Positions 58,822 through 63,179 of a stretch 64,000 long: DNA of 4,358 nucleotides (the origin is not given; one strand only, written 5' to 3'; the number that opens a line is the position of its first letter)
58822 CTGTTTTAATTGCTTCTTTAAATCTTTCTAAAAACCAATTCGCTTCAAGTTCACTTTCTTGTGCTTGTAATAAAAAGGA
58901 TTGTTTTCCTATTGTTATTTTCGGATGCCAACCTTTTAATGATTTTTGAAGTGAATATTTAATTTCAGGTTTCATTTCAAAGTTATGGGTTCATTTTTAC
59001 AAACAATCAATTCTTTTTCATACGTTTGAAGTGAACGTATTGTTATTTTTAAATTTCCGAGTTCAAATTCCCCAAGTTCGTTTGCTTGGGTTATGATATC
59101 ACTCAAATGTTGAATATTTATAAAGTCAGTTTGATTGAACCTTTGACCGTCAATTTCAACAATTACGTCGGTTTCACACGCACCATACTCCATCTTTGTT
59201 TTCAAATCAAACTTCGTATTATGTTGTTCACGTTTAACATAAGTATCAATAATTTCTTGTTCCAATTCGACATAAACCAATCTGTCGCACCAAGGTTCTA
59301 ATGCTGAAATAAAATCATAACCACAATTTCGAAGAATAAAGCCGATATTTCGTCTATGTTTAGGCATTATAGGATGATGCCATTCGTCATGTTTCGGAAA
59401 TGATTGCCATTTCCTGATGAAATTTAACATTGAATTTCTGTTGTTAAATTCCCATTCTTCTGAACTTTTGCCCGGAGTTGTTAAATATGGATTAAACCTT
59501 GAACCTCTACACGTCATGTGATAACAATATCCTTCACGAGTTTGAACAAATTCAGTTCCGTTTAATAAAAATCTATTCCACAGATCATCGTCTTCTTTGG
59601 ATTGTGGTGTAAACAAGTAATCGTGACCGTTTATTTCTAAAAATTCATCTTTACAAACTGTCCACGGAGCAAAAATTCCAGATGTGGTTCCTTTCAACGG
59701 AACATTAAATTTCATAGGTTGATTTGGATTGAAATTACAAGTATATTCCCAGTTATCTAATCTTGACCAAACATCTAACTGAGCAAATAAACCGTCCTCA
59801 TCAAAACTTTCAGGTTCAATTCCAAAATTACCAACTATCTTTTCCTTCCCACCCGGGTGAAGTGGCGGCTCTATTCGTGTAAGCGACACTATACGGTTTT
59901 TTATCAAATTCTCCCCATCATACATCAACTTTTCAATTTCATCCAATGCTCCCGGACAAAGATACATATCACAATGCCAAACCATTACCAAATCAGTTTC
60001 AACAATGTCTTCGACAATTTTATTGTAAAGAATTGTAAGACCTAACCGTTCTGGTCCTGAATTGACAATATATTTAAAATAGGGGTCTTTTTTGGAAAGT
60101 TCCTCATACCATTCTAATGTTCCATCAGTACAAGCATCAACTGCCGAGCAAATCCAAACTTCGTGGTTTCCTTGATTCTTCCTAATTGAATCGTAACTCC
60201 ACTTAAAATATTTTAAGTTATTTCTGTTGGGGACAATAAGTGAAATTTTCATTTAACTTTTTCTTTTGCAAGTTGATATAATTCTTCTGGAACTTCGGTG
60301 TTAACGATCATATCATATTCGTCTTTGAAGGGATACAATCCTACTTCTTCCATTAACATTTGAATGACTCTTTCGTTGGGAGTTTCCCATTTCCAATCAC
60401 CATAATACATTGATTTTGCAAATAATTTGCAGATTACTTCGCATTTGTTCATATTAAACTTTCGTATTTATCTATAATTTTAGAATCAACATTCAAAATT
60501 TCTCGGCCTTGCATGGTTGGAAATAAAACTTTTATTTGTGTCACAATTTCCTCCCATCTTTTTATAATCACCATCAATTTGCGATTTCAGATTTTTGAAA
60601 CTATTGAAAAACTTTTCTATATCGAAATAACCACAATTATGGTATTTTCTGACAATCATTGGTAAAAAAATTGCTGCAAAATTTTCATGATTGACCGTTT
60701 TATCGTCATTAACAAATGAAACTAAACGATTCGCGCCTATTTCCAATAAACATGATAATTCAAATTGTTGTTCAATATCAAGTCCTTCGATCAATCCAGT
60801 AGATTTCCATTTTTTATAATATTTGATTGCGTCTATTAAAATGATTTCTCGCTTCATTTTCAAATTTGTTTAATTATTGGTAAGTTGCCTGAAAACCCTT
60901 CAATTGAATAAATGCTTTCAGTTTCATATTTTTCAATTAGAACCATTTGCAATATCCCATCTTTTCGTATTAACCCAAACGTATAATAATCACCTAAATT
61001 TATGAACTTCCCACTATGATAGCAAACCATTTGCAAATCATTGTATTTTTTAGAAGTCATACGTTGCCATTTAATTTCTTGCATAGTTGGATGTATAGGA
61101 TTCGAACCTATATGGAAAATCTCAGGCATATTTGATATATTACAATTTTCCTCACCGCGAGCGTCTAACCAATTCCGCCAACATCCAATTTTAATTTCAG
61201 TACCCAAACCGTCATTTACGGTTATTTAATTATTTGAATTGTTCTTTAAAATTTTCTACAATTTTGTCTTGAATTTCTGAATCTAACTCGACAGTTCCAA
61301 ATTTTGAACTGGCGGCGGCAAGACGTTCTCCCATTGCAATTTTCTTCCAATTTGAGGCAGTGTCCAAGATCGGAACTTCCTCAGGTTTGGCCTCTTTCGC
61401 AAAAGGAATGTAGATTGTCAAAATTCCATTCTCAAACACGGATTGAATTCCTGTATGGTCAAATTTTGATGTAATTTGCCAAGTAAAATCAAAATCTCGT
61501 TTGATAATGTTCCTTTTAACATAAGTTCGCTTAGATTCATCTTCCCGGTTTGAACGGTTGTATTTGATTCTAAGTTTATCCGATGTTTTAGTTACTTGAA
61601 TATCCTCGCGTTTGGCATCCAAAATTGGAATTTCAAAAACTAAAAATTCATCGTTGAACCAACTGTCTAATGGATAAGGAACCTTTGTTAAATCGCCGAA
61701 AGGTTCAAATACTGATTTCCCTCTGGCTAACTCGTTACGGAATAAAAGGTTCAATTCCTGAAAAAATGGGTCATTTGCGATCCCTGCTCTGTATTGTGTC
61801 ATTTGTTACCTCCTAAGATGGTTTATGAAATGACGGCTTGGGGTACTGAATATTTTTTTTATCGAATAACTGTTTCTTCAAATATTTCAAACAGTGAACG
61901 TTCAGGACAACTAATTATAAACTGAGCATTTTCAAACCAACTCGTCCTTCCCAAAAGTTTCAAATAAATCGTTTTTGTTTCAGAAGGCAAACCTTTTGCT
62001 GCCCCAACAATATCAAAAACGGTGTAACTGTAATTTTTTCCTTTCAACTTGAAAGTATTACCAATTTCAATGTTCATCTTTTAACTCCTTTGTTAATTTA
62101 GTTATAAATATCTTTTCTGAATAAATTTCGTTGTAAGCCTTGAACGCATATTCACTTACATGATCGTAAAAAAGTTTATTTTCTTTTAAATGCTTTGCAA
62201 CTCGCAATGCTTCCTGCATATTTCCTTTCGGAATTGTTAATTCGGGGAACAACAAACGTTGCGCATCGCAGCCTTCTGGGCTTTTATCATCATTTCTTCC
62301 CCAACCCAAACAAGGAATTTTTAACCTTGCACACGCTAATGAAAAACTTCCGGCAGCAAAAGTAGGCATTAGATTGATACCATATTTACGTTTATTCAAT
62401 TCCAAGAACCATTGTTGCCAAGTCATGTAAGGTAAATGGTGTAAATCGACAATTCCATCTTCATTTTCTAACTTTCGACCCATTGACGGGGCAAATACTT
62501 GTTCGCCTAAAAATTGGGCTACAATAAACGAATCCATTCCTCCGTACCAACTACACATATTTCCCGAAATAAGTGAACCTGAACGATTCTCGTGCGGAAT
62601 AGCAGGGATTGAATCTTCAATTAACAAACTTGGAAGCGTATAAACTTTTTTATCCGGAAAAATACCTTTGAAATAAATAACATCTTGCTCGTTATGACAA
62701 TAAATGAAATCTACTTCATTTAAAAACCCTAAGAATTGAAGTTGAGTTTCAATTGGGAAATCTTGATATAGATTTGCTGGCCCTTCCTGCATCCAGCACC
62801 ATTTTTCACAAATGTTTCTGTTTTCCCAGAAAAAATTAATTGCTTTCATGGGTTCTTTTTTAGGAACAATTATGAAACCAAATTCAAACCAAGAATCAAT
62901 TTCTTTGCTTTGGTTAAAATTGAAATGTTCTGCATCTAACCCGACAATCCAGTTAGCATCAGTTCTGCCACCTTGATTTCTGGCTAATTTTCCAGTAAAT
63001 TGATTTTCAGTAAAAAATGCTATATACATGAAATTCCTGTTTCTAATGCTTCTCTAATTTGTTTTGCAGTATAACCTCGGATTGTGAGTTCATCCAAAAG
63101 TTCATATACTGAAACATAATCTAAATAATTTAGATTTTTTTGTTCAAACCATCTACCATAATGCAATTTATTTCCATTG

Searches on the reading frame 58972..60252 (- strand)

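Call 7: search_protein_families(library=phrogs, proteins=[window:58972-60252:-], max_evalue=0.00001)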
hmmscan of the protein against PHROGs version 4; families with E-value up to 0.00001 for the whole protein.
window:58972-60252:- (426 aa): 0 families

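Call 67: search_protein_families(library=pfam, proteins=[window:58972-60249:-], max_evalue=0.001)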
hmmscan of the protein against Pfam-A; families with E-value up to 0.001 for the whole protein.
window:58972-60249:- (425 aa): 2 families
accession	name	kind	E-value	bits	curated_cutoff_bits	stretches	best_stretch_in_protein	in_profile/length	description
PF00535.33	Glycos_transf_2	-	5.4e-05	23.6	23.3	1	3-113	1-107/168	Glycosyl transferase family 2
PF02709.20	Glyco_transf_7C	-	0.00066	19.7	23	0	179-244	10-74/78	N-terminal domain of galactosyltransferase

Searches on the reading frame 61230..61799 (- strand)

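Call 68: search_protein_families(library=pfam, proteins=[window:61230-61799:-], max_evalue=0.001)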
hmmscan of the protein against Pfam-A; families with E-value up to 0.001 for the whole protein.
window:61230-61799:- (189 aa): 1 family
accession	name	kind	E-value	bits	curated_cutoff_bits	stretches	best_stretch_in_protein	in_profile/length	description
PF00011.27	HSP20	-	5.3e-08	33.3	20.8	1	56-142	12-99/102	Hsp20/alpha crystallin family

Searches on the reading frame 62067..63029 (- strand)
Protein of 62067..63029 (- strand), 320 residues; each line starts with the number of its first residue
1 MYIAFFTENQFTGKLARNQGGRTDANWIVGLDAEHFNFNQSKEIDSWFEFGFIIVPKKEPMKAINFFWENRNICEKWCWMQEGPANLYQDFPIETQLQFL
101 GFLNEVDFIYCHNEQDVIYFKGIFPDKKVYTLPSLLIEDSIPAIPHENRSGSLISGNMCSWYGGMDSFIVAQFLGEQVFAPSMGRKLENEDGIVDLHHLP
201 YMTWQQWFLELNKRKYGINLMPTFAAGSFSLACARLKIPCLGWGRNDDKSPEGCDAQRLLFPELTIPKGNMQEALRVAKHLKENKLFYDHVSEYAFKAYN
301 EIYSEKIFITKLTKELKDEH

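Call 7: search_protein_families(library=phrogs, proteins=[window:62067-63029:-], max_evalue=0.00001)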
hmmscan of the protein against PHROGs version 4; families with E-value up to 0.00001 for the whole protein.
window:62067-63029:- (320 aa): 0 families

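Call 67: search_protein_families(library=pfam, proteins=[window:62067-63026:-], max_evalue=0.001)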
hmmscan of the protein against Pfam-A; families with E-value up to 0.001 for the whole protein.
window:62067-63026:- (319 aa): 0 families

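Call 72: find_encoding_contigs(protein=window:62067-63029:-, flank=10000, max_places=4)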
Protein window:62067-63029:- (320 aa): 18 contigs read that carry it; 4 places shown.
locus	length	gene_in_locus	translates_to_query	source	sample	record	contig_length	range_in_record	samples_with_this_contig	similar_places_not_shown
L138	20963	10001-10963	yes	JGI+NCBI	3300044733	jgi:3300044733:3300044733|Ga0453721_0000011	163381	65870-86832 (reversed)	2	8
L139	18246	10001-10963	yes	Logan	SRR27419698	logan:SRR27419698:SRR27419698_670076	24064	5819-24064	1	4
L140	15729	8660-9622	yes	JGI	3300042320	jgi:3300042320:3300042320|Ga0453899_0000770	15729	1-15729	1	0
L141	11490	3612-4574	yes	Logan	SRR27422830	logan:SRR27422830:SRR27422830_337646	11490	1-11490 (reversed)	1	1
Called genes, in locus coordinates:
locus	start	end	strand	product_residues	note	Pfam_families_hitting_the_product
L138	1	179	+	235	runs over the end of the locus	-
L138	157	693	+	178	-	-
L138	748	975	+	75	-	-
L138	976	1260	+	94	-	-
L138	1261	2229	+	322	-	PF00112:Peptidase_C1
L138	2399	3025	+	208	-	-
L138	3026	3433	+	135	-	-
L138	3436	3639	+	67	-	-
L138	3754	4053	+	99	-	PF18909:dGTP_diPhyd_N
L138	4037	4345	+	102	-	-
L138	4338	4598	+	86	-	-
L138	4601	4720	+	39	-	-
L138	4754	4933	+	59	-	-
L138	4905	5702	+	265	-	PF14528:LAGLIDADG_3 (faint)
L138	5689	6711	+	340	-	-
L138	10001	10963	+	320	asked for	-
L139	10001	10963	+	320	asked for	-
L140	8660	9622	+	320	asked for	-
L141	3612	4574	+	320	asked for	-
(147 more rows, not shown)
